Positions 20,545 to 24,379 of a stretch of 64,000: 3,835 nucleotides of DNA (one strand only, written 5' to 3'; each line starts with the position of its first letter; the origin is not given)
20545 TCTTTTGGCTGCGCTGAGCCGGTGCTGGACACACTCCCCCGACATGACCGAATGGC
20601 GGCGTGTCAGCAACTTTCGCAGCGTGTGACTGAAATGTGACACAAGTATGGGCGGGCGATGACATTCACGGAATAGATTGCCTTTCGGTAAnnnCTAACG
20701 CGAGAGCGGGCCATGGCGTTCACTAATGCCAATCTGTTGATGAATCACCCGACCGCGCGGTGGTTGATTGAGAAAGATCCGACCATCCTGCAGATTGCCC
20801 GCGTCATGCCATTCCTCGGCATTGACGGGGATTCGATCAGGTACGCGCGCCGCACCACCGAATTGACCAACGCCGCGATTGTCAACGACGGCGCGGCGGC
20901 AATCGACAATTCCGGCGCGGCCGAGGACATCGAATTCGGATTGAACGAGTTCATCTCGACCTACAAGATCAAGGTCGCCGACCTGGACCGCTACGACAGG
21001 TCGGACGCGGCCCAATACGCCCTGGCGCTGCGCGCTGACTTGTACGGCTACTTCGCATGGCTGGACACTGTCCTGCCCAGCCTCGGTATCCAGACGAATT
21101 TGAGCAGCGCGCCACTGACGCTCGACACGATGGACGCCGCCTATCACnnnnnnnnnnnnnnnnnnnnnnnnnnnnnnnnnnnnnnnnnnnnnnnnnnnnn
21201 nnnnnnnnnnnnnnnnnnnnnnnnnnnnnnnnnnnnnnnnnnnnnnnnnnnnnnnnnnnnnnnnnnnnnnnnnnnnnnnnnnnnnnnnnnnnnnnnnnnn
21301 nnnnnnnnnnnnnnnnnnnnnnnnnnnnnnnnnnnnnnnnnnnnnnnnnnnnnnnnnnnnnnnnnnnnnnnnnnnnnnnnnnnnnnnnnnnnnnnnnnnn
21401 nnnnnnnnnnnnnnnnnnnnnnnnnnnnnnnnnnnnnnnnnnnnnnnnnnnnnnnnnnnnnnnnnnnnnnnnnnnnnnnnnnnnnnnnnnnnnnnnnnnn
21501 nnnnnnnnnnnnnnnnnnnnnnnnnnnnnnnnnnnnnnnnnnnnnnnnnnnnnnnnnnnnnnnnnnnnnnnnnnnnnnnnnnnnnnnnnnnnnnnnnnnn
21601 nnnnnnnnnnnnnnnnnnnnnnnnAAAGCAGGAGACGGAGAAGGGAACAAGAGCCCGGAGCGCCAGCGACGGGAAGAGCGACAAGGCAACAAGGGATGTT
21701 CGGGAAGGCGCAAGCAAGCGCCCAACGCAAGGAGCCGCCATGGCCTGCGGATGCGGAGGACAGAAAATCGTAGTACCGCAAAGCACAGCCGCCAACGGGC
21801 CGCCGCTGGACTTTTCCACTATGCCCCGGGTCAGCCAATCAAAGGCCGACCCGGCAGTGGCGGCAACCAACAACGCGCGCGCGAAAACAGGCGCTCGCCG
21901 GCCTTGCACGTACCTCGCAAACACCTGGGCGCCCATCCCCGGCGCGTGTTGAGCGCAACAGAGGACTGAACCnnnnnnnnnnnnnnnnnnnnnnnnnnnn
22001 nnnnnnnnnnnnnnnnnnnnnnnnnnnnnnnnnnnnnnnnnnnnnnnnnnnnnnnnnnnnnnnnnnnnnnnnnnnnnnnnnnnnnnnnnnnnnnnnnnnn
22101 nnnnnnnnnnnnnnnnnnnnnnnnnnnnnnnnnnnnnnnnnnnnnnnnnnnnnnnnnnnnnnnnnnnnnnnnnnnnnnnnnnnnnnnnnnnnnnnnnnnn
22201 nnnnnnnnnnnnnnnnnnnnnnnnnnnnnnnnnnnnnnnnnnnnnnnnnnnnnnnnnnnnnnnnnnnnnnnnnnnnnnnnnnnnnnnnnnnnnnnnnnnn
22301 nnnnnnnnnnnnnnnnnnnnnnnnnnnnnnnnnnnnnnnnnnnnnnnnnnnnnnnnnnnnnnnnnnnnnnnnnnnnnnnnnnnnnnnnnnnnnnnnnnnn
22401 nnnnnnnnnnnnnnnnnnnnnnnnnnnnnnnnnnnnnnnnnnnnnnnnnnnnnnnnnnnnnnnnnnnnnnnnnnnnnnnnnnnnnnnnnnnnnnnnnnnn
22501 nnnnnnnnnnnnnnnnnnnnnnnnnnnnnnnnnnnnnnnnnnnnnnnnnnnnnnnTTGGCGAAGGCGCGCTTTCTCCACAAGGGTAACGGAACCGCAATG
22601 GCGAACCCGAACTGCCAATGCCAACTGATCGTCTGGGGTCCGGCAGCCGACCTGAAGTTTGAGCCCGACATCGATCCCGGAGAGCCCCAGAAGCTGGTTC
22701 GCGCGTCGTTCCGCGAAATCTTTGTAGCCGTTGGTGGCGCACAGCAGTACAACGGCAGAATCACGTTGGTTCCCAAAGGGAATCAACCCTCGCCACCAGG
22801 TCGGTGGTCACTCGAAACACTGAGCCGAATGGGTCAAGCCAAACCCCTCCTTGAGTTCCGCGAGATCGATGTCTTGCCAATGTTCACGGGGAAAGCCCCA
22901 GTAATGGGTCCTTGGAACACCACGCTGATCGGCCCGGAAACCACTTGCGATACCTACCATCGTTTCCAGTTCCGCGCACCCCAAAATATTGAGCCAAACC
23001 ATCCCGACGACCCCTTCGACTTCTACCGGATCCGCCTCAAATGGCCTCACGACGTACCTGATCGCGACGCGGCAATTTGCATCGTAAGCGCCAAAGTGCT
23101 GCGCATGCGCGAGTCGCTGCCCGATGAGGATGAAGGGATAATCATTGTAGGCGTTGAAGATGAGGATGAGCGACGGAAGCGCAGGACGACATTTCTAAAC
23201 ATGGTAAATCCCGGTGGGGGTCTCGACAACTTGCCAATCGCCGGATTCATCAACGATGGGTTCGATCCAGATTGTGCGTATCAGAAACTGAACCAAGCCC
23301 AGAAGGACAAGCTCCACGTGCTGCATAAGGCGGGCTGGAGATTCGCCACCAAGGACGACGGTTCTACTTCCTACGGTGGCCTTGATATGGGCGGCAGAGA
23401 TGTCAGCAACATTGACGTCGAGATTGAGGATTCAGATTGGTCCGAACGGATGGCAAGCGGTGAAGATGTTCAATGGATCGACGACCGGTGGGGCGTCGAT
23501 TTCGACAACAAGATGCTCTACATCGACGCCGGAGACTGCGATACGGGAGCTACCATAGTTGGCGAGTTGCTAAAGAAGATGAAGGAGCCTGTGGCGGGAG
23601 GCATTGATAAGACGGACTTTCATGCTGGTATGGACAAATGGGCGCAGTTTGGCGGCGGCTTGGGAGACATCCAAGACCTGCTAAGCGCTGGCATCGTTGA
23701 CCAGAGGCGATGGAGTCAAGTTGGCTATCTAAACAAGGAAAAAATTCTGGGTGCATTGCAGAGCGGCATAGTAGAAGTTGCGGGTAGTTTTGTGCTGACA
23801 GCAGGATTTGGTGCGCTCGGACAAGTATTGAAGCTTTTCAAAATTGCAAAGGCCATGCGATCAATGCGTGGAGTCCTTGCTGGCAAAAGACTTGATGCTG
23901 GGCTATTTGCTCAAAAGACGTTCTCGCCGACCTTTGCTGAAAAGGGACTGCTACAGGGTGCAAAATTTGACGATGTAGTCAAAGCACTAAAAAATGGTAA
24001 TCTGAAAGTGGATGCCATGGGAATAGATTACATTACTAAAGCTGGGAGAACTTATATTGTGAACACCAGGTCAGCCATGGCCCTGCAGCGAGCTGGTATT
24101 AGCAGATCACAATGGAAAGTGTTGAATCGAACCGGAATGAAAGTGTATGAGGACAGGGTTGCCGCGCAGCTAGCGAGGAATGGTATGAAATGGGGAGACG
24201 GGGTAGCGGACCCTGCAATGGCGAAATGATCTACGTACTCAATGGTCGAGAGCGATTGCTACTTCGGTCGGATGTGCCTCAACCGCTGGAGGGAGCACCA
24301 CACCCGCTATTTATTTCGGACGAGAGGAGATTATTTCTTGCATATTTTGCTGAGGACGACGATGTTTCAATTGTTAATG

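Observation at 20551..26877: Seven-gene single-strand accessory island between pnp and recJ with a stepwise fall in G+C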

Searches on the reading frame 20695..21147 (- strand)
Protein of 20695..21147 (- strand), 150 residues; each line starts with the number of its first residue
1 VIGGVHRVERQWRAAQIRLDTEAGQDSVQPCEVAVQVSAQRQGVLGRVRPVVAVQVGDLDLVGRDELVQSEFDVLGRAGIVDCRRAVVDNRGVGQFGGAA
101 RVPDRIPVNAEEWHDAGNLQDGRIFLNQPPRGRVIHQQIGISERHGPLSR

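Call 86: search_protein_families(library=pfam, proteins=[window:20695-21147:-], max_evalue=0.05)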
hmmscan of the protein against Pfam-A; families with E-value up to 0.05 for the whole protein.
window:20695-21147:- (150 aa): 0 families

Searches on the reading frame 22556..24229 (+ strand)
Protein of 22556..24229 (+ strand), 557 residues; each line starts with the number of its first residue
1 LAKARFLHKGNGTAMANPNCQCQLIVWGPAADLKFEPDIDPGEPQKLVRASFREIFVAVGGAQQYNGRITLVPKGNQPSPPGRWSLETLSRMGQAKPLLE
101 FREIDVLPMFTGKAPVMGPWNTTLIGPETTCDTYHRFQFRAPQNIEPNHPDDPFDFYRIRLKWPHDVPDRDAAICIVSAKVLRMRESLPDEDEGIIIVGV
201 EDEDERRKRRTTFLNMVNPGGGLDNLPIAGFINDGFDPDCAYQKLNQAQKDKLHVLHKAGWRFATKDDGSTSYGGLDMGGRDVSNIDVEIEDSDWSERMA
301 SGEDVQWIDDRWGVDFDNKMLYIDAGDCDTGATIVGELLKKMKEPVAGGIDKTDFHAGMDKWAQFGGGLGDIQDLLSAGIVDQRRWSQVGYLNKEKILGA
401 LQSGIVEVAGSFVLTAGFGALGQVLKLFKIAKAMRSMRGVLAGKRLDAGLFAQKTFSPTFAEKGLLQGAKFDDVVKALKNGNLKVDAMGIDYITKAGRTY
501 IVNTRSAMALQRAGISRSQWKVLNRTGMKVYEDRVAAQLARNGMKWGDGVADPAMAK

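Call 3: search_protein_families(library=pfam, proteins=[window:22556-24229:+], max_evalue=1)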
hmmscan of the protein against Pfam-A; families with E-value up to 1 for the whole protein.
window:22556-24229:+ (557 aa): 1 family
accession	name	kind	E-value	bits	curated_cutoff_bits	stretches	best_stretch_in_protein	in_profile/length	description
PF17752.6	BLF1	-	0.26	11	25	1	279-325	101-144/213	Burkholderia lethal factor 1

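Call 4: search_protein_families(library=phrogs, proteins=[window:22556-24229:+], max_evalue=1)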
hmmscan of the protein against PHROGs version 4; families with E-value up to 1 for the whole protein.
window:22556-24229:+ (557 aa): 2 families
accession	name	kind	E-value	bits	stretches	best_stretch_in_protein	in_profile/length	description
phrog_8937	-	unknown function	0.12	13.6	1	506-536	89-120/137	-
phrog_9745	-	unknown function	0.17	12.8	1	504-541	49-85/120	-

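Call 5: search_protein_families(library=ncbifam, proteins=[window:22556-24229:+], max_evalue=1)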
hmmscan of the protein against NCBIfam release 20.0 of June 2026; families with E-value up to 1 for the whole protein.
window:22556-24229:+ (557 aa): 0 families

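Call 6: search_protein_families(library=padloc, proteins=[window:22556-24229:+], max_evalue=1)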
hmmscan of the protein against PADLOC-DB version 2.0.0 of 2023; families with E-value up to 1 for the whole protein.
window:22556-24229:+ (557 aa): 0 families

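Call 24: find_homologous_proteins(query=window:22598-24226:+)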
Query window:22598-24226:+ (543 aa): 1 proteins with E <= 0.001 among 8000 candidates.
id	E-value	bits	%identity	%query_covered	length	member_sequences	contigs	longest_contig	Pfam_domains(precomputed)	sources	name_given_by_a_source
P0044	0.0e+0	1261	100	100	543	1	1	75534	-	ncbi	-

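Call 38: search_protein_representatives(protein=window:22598-24226:+)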
Query: 543 residues. Proteins with E-value up to 0.001 (for the whole library): 793; up to 1e-10: 364; up to 1e-30: 1. The best 150 are listed.
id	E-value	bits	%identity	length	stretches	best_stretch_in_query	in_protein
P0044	0.0e+00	1261.2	100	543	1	1-543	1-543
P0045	3.7e-27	111.4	42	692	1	1-175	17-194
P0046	1.6e-25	106.0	46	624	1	203-363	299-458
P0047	2.7e-24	102.0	41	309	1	386-531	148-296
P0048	2.3e-22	95.6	44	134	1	417-540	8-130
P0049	1.9e-21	92.5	45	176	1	400-531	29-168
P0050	3.5e-21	91.7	49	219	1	430-530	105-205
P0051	5.4e-21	91.1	41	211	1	388-531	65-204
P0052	8.6e-21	90.4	42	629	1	396-530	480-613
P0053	1.4e-20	89.7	46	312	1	420-531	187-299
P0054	2.2e-20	89.0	41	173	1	416-531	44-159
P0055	2.6e-20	88.8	43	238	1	416-530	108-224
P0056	2.7e-20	88.7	44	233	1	389-530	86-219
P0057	4.4e-20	88.0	46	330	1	420-531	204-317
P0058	5.6e-20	87.7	48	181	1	429-531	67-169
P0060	7.1e-20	87.4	46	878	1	431-533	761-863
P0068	2.3e-19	85.7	40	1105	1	385-531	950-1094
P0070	2.4e-19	85.6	41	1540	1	350-539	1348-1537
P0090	4.5e-18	81.4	42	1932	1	414-532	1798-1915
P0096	7.3e-18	80.7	33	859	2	38-166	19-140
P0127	1.4e-16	76.5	34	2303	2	392-533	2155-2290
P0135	2.4e-16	75.7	46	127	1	1-96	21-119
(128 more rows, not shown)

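Call 39: search_protein_families(library=pfam, proteins=[P0070, P0090, P0127, P0068, P0060, P0052, P0047, P0046], max_evalue=0.001)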
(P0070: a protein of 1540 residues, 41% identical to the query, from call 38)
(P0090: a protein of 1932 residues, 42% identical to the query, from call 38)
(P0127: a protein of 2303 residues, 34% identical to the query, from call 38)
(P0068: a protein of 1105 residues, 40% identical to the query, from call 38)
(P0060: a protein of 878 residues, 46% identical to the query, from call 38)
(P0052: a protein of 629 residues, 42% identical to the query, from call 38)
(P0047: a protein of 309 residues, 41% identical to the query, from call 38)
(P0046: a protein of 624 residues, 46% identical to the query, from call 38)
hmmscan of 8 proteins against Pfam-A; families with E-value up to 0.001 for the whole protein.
P0070 (1540 aa): 2 families
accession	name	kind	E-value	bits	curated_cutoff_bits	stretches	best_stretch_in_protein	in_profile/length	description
PF05593.20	RHS_repeat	-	4.2e-57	190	22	6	865-901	1-37/38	RHS Repeat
PF20148.4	DUF6531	-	1.4e-10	41.7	24.1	1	194-254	2-57/74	Domain of unknown function (DUF6531)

P0090 (1932 aa): 5 families
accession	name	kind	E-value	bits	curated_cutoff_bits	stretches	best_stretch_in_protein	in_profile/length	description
PF05593.20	RHS_repeat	-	1.9e-60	200.6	22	3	1342-1378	1-37/38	RHS Repeat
PF00041.27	fn3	-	1.3e-17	64.2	25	0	177-254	6-80/84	Fibronectin type III domain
PF20148.4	DUF6531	-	2.3e-13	50.7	24.1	1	661-735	2-74/74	Domain of unknown function (DUF6531)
PF16656.11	Pur_ac_phosph_N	-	9.8e-08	32.9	30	0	154-254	11-88/93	Purple acid Phosphatase, N-terminal domain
PF16655.11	PhoD_N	-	1.3e-06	29.3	30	0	198-247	28-78/90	PhoD-like phosphatase, N-terminal domain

P0127 (2303 aa): 1 family
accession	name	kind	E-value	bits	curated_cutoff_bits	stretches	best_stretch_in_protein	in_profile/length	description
PF06739.17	SBBP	-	2.2e-07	31.1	20.5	0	100-124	6-31/38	Beta-propeller repeat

P0068 (1105 aa): 1 family
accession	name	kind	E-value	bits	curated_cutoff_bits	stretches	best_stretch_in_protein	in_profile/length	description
PF05593.20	RHS_repeat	-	6.2e-22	77.9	22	3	306-338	1-33/38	RHS Repeat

P0060 (878 aa): 1 family
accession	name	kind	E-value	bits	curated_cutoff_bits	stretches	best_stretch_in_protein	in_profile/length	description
PF00041.27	fn3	-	0.00011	22.8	25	0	287-352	2-66/84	Fibronectin type III domain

P0052 (629 aa): 1 family
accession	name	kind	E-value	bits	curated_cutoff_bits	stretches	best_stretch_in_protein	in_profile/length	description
PF07591.16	PT-HINT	-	3.5e-28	99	27.7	2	388-453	73-137/137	Pretoxin HINT domain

P0047 (309 aa): 1 family
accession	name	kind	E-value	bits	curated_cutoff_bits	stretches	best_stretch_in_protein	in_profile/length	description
PF03527.20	RHS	-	1.7e-11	44.2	27.9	1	29-62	2-35/38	RHS protein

P0046 (624 aa): 0 families

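Call 74: find_encoding_contigs(protein=P0047, flank=3000, max_places=3)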
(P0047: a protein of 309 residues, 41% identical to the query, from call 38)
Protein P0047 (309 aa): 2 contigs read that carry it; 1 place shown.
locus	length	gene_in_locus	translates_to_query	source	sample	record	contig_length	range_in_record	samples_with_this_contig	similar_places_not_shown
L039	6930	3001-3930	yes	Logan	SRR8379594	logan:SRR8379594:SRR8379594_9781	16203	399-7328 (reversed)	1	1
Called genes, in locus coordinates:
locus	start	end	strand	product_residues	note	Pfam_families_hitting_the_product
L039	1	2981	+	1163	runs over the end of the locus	PF05593:RHS_repeat (faint), PF25023:TEN_YD-shell (faint)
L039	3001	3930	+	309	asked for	PF25023:TEN_YD-shell, PF03527:RHS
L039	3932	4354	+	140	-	-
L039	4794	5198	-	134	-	-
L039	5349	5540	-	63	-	-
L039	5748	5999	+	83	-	PF13560:HTH_31 (weak), PF01381:HTH_3, PF13443:HTH_26 (weak)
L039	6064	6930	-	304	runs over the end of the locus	PF18897:Gp3-like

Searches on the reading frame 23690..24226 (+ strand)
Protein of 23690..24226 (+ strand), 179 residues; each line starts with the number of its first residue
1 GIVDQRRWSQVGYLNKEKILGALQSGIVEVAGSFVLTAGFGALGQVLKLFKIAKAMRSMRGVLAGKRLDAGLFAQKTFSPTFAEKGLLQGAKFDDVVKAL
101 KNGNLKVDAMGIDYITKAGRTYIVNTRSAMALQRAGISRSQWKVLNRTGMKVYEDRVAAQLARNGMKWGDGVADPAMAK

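Call 48: search_solved_structures(query=A2, max_evalue=10, show_alignments=2)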
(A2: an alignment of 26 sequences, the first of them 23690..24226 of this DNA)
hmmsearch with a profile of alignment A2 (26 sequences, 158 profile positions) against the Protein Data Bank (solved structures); distinct sequences matched with E-value up to 10: 1.
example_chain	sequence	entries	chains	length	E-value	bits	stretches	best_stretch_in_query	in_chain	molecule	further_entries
6mu9_A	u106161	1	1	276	1.4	11.6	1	108-133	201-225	Beta-lactamase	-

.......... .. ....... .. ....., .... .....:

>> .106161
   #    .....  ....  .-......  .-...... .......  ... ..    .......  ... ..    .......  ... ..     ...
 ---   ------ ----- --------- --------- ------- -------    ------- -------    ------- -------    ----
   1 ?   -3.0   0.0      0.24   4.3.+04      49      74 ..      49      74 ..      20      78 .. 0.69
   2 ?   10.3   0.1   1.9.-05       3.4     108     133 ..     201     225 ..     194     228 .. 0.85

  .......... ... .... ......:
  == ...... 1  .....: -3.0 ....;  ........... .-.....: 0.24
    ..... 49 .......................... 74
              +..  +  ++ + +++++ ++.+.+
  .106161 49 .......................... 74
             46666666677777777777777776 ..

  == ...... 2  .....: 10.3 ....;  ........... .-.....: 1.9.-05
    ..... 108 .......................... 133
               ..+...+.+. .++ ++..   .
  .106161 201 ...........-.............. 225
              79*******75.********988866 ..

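Call 60: predict_structure(alignment_id=A2)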
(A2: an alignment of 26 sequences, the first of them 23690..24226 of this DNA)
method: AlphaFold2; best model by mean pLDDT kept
length: 179 residues; sequences in the alignment: 26
mean_pLDDT: 80.8   pTM: 0.65
mean pLDDT of the five models: 80.8, 80.5, 79.5, 79.3, 78.7
residues with pLDDT >= 90: 111; 70-90: 9; 50-70: 28; < 50: 31
segments of 3 or more residues with pLDDT < 50: 1-5, 10-15, 25-39
pLDDT, mean of each block of 10 residues (from residue 1): 46 52 47 45 57 68 76 97 95 98 97 96 97 97 96 98 97 95
secondary structure, 60 per line:
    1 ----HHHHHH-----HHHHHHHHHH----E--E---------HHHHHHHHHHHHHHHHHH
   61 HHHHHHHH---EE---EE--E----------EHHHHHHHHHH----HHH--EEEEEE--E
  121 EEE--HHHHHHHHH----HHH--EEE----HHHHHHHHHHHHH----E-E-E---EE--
elements in order: H5-10 H16-25 H43-68 H93-102 E112-117 E120-123 H126-134 E144-146 H151-163

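Call 62: fold_search(model_id=the predicted structure, library=pdb)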
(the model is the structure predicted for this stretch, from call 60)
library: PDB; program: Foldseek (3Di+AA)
matches with E <= 10: 132; with E <= 0.001: 0
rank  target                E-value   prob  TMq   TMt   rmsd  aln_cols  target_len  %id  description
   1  8qa9_B                5.1e-02  0.82  0.29  0.26   8.2        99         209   17  Crystal structure of the RK2 plasmid encoded co-complex of the C-terminally truncated transcriptional repressor protei (released 2024-02-21)
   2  7bnr_B                5.5e-02  0.84  0.28  0.26   8.5        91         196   16  Crystal structure of a ParB Q52A mutant from Myxococcus xanthus bound to CTPyS (released 2021-09-08)
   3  7bnk_A                8.6e-02  0.69  0.27  0.25   8.6        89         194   16  Crystal structure of ParB from Myxococcus xanthus bound to CDP and Monothiophosphate (released 2021-09-08)
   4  7bnr_A                9.8e-02  0.60  0.26  0.24   8.7        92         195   16  Crystal structure of a ParB Q52A mutant from Myxococcus xanthus bound to CTPyS (released 2021-09-08)
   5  7lj1_n                9.8e-02  0.38  0.25  0.39   6.0        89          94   16  Human Prx1-Srx Decameric Complex (released 2021-07-14)
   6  6ky4                  1.1e-01  0.69  0.26  0.45   3.6        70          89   18  Crystal structure of Sulfiredoxin from Arabidopsis thaliana (released 2019-10-16)
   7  7bnk_B                1.1e-01  0.60  0.27  0.25   8.8        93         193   16  Crystal structure of ParB from Myxococcus xanthus bound to CDP and Monothiophosphate (released 2021-09-08)
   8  7o0n_A                1.7e-01  0.60  0.28  0.26   8.6        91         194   15  Crystal structure of a ParB E93A mutant from Myxococcus xanthus bound to CDP and monothiophosphate (released 2021-09-15)
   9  6sdk_B                2.0e-01  0.44  0.29  0.27   9.5       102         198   15  Crystal structure of bacterial ParB dimer bound to CDP (released 2019-10-23)
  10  6sdk_A                2.1e-01  0.57  0.27  0.25   6.4        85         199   12  Crystal structure of bacterial ParB dimer bound to CDP (released 2019-10-23)
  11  7ol9_B                2.8e-01  0.35  0.26  0.23   7.9        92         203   11  Crystal structure of C-terminally truncated Bacillus subtilis nucleoid occlusion protein (Noc) complexed to the Noc-bi (released 2022-03-09)
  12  1vz0_A                8.4e-01  0.28  0.25  0.25   8.0        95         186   12  Chromosome segregation protein Spo0J from Thermus thermophilus (released 2004-07-19)
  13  7ol9_A                8.4e-01  0.20  0.26  0.24   6.8        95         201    9  Crystal structure of C-terminally truncated Bacillus subtilis nucleoid occlusion protein (Noc) complexed to the Noc-bi (released 2022-03-09)
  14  1vz0_F                9.6e-01  0.25  0.25  0.24   7.9        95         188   12  Chromosome segregation protein Spo0J from Thermus thermophilus (released 2004-07-19)
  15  9rle_P                1.2e+00  0.06  0.19  0.21  12.7       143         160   12  LolCDE complex with Pal lipoprotein (released 2026-01-21)
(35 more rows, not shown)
